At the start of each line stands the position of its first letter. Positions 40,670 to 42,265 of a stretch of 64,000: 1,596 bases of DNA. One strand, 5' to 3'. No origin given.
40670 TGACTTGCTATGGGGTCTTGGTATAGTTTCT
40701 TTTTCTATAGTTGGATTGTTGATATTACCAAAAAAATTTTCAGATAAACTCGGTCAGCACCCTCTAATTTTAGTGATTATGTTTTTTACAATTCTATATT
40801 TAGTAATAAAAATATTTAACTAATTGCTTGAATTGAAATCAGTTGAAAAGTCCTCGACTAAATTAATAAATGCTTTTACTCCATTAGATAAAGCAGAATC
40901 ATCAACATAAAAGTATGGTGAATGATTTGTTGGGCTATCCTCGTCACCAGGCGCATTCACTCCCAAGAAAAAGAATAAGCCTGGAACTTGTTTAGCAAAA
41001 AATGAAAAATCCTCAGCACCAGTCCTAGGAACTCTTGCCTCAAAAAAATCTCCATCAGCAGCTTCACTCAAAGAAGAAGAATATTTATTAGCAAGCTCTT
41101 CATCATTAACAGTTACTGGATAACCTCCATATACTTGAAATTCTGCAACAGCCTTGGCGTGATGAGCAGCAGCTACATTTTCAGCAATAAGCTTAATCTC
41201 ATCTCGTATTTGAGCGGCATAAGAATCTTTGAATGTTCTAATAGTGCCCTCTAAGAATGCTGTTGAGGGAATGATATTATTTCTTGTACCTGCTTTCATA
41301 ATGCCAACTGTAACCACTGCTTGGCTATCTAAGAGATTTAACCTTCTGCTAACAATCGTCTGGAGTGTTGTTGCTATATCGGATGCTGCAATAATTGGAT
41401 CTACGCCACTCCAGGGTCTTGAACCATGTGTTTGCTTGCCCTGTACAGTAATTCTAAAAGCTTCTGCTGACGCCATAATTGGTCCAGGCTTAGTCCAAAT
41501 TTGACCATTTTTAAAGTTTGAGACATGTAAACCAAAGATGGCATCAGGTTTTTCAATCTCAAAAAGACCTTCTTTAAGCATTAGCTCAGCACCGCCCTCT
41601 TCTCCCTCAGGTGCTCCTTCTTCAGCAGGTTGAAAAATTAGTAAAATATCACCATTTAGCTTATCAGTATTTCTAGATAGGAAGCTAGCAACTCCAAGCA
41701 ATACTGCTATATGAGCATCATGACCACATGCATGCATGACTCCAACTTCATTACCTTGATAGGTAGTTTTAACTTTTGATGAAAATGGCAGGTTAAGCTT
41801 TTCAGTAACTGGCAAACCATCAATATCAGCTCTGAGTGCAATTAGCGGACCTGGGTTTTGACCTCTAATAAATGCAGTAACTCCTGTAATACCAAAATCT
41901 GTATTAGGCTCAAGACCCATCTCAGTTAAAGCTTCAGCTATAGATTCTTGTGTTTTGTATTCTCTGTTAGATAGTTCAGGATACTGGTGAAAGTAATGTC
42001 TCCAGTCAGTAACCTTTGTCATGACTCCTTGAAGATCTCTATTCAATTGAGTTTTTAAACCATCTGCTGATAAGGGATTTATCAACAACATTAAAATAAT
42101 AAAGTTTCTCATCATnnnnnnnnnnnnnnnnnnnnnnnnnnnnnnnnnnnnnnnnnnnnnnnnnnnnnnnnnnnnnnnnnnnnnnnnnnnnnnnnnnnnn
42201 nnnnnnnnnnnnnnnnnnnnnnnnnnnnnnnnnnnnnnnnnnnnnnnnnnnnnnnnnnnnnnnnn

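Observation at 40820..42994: Two extra cistrons translationally coupled to fbiC: a DUF1295 reductase-like membrane protein and a secreted M20D amidohydrolase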

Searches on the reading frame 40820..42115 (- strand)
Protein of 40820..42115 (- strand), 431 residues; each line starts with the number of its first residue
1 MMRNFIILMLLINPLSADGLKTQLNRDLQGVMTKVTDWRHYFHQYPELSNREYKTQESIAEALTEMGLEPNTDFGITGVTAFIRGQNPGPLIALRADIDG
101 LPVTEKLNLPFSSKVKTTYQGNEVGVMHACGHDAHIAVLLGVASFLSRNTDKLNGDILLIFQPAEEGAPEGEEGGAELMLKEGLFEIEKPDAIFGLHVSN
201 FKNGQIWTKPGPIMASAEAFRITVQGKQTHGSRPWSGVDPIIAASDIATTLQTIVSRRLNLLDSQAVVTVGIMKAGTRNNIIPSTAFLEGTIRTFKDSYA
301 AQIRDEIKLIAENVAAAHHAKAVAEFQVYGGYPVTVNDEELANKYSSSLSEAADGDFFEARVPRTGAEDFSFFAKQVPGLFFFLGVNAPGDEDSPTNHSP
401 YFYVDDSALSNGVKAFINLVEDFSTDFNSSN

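Call 4: search_protein_families(library=pfam, proteins=[window:40820-42115:-])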
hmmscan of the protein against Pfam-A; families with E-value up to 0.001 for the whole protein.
window:40820-42115:- (431 aa): 2 families
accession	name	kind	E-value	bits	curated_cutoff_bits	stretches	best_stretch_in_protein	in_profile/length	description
PF01546.33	Peptidase_M20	-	1e-38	133.7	24.6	1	93-421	1-205/206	Peptidase family M20/M25/M40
PF07687.19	M20_dimer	-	1.8e-10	41.2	21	1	220-317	9-105/107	Peptidase dimerisation domain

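Call 23: search_protein_families(library=ncbifam, proteins=[window:40820-42115:-], max_evalue=0.00001)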
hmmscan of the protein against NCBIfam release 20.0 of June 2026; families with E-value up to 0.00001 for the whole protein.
window:40820-42115:- (431 aa): 13 families
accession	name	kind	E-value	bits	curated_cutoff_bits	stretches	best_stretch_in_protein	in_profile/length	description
NF040868.1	carboxypep_CpsA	equivalog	9.8e-106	353.8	500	1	23-424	3-390/391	carboxypeptidase CpsA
TIGR01891.1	amidohydrolases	subfamily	8e-97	324.6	153.75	1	36-410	2-364/366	amidohydrolase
NF038260.1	ectoine_DoeB_2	equivalog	2.3e-80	270.3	550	1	30-420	3-376/378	N(2)-acetyl-L-2,4-diaminobutanoate deacetylase DoeB2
TIGR01910.1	DapE-ArgE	subfamily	6e-14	52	217.6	1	136-375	110-339/373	ArgE/DapE family deacylase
NF006365.0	PRK08588.1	subfamily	2.9e-10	40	289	1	148-422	122-379/383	succinyl-diaminopimelate desuccinylase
NF006400.0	PRK08651.1-3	equivalog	3.3e-09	36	374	1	220-424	200-407/410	succinyl-diaminopimelate desuccinylase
TIGR01900.1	dapE-gram_pos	equivalog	7.1e-09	35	304.2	1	93-316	61-266/351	succinyl-diaminopimelate desuccinylase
NF005602.0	PRK07338.1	equivalog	8.3e-08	31.2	357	1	219-323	207-307/409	hydrolase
TIGR01892.1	AcOrn-deacetyl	equivalog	6.2e-07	28.8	297.7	1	219-328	171-285/365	acetylornithine deacetylase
TIGR01879.1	hydantase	subfamily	1.2e-06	27.7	204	1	218-415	208-393/401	hydantoinase/carbamoylase family amidase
NF005710.0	PRK07522.1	subfamily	1.9e-06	27.3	412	1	218-338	183-314/391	acetylornithine deacetylase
NF006402.0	PRK08651.1-5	equivalog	3.1e-06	26.4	369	0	59-419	28-363/369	succinyl-diaminopimelate desuccinylase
NF006771.0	PRK09290.1-5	subfamily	9.8e-06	24.3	399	0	220-325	218-322/413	allantoate amidohydrolase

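Call 24: search_solved_structures(query=window:40820-42115:-, max_evalue=1e-20)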
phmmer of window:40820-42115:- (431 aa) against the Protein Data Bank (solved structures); distinct sequences matched with E-value up to 1e-20: 5.
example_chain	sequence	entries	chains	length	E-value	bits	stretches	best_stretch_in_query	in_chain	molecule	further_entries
1ysj_A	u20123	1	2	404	1.3e-65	225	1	31-418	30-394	protein yxeP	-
4ewt_A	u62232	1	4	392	3e-63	217.2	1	23-423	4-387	Peptidase, M20/M25/M40 family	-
6slf_A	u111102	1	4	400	3e-60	207.3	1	38-417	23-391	N-alpha-acyl-glutamine aminoacylase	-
1xmb_A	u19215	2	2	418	1.3e-59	205.2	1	38-416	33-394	IAA-amino acid hydrolase homolog 2 | IAA-amino acid hydrolase ILR1-like 2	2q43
3io1_A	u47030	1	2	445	5.8e-29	104.3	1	70-414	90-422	Aminobenzoyl-glutamate utilization protein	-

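Call 26: find_homologous_proteins(query=window:40820-42115:-)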
Query window:40820-42115:- (431 aa): 8000 proteins with E <= 0.001 among 8000 candidates; the best 120 are listed.
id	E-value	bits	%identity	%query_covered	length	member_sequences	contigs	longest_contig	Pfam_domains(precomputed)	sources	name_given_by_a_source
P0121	4.3e-276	933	95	100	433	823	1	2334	PF01546.34,PF07687.20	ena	-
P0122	3.9e-249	844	86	100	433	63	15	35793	PF01546.34,PF07687.20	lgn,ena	-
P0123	6.2e-248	840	88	97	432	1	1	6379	PF01546.34,PF07687.20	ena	-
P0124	8.4e-248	840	87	99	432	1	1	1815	PF01546.34,PF07687.20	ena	-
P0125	8.7e-248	840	87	99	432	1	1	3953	PF01546.34,PF07687.20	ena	-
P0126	9.6e-248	840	87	99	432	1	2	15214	PF01546.34,PF07687.20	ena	-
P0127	1.2e-247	839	88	97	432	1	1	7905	PF01546.34,PF07687.20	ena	-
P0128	1.5e-247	839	87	99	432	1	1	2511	PF01546.34,PF07687.20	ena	-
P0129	1.5e-247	839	87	99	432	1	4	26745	PF01546.34,PF07687.20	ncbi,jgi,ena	-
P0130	1.8e-247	839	87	99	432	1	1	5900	PF01546.34,PF07687.20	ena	-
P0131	1.8e-247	839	88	97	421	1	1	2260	PF01546.34,PF07687.20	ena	-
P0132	2.0e-247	839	87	99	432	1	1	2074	PF01546.34,PF07687.20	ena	-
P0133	2.1e-247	839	87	99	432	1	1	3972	PF01546.34,PF07687.20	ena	-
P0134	2.2e-247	839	86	100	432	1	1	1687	PF01546.34,PF07687.20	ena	-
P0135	2.2e-247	839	87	99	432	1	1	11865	PF01546.34,PF07687.20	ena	-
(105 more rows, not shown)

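Call 38: find_related_loci(query=A1, collection=metagenome_contigs, flank=10000)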
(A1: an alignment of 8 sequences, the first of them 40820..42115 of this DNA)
Query A1 (431 aa) in metagenome_contigs; peptide patterns used: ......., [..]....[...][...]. (x = any residue, [..] = any of these).
600 stretches matched a pattern (row limit reached: there are more); 599 encode a relative of the query (tblastn E <= 1e-3); the best 80 are kept; 80 distinct loci.
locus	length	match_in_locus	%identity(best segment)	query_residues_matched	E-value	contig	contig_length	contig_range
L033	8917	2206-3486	94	5-431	0e+0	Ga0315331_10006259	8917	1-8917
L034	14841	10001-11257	54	8-426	1e-144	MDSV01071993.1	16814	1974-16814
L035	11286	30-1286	55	6-423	5e-140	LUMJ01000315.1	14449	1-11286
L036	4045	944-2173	51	16-423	1e-139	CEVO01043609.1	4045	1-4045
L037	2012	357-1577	50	18-423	2e-139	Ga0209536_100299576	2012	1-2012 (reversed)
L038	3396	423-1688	51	4-423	2e-133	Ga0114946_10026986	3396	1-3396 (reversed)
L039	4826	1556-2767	48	20-423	2e-127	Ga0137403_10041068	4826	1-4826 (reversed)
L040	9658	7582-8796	50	20-423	2e-125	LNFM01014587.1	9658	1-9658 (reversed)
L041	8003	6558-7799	47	11-423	1e-124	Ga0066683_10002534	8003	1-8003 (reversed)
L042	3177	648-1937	47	1-423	9e-128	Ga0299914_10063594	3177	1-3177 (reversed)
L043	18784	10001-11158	50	38-423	4e-123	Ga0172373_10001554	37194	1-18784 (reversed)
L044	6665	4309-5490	51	34-424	1e-121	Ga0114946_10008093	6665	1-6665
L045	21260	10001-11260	45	5-423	7e-121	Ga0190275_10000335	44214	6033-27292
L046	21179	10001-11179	53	34-423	1e-128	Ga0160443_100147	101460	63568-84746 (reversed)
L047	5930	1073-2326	45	8-424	7e-119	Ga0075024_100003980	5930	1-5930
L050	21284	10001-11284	45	1-423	8e-117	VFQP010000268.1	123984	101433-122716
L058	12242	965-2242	46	2-424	4e-114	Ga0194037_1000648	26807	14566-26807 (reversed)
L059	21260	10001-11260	44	6-424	3e-113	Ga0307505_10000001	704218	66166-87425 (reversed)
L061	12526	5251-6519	46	2-423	3e-113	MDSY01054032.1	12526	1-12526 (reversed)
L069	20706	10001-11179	50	34-423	5e-109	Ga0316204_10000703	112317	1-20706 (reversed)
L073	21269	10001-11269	48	7-423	2e-106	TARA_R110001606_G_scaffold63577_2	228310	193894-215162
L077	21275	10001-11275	43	2-423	2e-98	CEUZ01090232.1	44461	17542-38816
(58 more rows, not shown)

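Call 67: search_protein_families(library=pfam, proteins=[L034:9241-9933:+, L034:11260-11892:-, L050:8787-9908:-, L050:11431-12306:-, L059:9335-9853:+, L059:11372-12265:+, L069:8684-9835:+, L069:11245-12285:+, L073:7398-9797:-, L073:11294-12136:+], max_evalue=0.00001)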
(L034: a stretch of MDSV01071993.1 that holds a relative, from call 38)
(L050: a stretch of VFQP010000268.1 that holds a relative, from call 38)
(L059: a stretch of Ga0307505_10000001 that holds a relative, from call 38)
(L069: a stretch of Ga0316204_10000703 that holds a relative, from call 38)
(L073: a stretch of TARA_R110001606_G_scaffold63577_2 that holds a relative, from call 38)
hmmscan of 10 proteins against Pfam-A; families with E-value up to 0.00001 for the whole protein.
L034:9241-9933:+ (230 aa): 0 families

L034:11260-11892:- (210 aa): 1 family
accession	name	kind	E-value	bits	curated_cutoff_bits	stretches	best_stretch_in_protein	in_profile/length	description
PF01551.29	Peptidase_M23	-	3.5e-14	53.2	28.7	1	76-187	3-91/96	Peptidase family M23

L050:8787-9908:- (373 aa): 1 family
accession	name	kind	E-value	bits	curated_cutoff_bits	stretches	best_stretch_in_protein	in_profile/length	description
PF00475.24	IGPD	-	9.5e-63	211.1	27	1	211-352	1-144/144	Imidazoleglycerol-phosphate dehydratase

L050:11431-12306:- (291 aa): 1 family
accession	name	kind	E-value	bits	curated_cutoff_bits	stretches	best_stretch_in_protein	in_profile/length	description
PF00892.27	EamA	-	1.4e-55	187.7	28.2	2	5-137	4-134/135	EamA-like transporter family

L059:9335-9853:+ (172 aa): 1 family
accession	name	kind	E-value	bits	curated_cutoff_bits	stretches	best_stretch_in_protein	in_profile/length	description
PF02276.23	CytoC_RC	-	3.8e-10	40.1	22.4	1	59-165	40-140/310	Photosynthetic reaction centre cytochrome C subunit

L059:11372-12265:+ (297 aa): 1 family
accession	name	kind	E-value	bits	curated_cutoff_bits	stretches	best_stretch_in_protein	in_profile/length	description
PF13274.11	SocA_Panacea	-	3.3e-08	34.9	25.7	1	167-266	1-106/113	Antitoxin SocA-like, Panacea domain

L069:8684-9835:+ (383 aa): 0 families

L069:11245-12285:+ (346 aa): 2 families
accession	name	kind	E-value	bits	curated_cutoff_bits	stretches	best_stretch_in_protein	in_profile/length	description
PF24827.1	AstE_AspA_cat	-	8.7e-43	146.6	25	1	60-255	3-192/192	Succinylglutamate desuccinylase/Aspartoacylase catalytic domain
PF04952.20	AstE_AspA_hybrid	-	1e-22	80.3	25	1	270-342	3-74/76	AstE/AspA barrel-sandwich hybrid domain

L073:7398-9797:- (799 aa): 1 family
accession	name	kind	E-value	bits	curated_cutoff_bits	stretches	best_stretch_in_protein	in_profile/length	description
PF01804.23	Penicil_amidase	-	3.1e-202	674.7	21.3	1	45-786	1-674/675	Penicillin amidase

L073:11294-12136:+ (280 aa): 1 family
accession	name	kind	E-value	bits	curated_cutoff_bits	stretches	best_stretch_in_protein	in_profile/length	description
PF00797.23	Acetyltransf_2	-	3.6e-60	204.2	22.8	1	49-276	5-234/240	N-acetyltransferase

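Call 68: search_protein_families(library=pfam, proteins=[L077:8528-9913:+, L077:11478-12359:+, L061:3651-5243:+, L061:6855-7685:+, L058:122-865:+, L058:2350-4224:+, L040:6092-7462:+], max_evalue=0.001)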
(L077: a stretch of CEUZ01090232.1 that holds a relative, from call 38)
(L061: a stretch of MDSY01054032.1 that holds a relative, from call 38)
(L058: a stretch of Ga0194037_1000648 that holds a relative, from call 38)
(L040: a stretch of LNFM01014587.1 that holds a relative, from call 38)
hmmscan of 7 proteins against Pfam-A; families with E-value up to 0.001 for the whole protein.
L077:8528-9913:+ (461 aa): 1 family
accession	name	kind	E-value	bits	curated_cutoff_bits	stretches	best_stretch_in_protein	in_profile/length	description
PF03349.22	Toluene_X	-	1.2e-05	24.5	29.7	0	23-119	4-97/421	Outer membrane protein transport protein (OMPP1/FadL/TodX)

L077:11478-12359:+ (293 aa): 2 families
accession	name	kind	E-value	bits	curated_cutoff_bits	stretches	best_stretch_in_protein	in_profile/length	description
PF12706.13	Lactamase_B_2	-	4.1e-18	66.2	27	1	48-260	3-199/200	Beta-lactamase superfamily domain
PF00753.33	Lactamase_B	-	1.6e-08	35.2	22.7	1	35-257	5-193/196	Metallo-beta-lactamase superfamily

L061:3651-5243:+ (530 aa): 2 families
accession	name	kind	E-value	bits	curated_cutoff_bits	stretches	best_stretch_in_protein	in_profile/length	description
PF01979.26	Amidohydro_1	-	1e-16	61.5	25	2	385-482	237-323/345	Amidohydrolase family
PF07969.17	Amidohydro_3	-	3.9e-11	43.5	29.7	1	95-115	2-23/472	Amidohydrolase family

L061:6855-7685:+ (276 aa): 1 family
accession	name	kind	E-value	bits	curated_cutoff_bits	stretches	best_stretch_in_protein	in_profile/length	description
PF02574.22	S-methyl_trans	-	1.1e-48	167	22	1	1-268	7-281/283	Homocysteine S-methyltransferase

L058:122-865:+ (247 aa): 1 family
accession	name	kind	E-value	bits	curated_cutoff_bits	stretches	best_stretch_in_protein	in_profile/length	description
PF01642.28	MM_CoA_mutase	-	3.5e-95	319.9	22.1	1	1-244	270-512/512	Methylmalonyl-CoA mutase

L058:2350-4224:+ (624 aa): 9 families
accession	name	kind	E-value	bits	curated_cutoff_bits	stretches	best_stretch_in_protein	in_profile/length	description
PF00326.27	Peptidase_S9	-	4.1e-46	157.6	22.6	1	424-617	2-193/213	Prolyl oligopeptidase family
PF02129.25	Peptidase_S15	-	1.6e-10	41.5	23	1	386-527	1-137/262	X-Pro dipeptidyl-peptidase (S15 family)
PF00561.26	Abhydrolase_1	-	3e-09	37.4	25.8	1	407-536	1-118/245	alpha/beta hydrolase fold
PF00930.27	DPPIV_N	-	1.2e-08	34.5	22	1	279-378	242-341/354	Dipeptidyl peptidase IV (DPP IV) N-terminal region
PF20434.5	BD-FAE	-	2.8e-07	30.7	26.8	1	404-589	11-210/215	BD-FAE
PF01738.24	DLH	-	6.1e-06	26.4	21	1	431-611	36-186/217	Dienelactone hydrolase family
PF07224.18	Chlorophyllase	-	1.2e-05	24.7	26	1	402-509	38-138/301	Chlorophyllase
PF12146.15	Hydrolase_4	-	4.8e-05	23.2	27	0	432-516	27-106/239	Serine aminopeptidase, S33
PF00756.26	Esterase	-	0.0001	22.6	22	1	389-583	7-198/251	Putative esterase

L040:6092-7462:+ (456 aa): 2 families
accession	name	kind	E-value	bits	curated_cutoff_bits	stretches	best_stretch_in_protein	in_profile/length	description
PF01546.33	Peptidase_M20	-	7.9e-42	143.9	24.6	1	117-445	1-203/206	Peptidase family M20/M25/M40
PF07687.19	M20_dimer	-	4.6e-10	39.9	21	1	245-335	8-96/107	Peptidase dimerisation domain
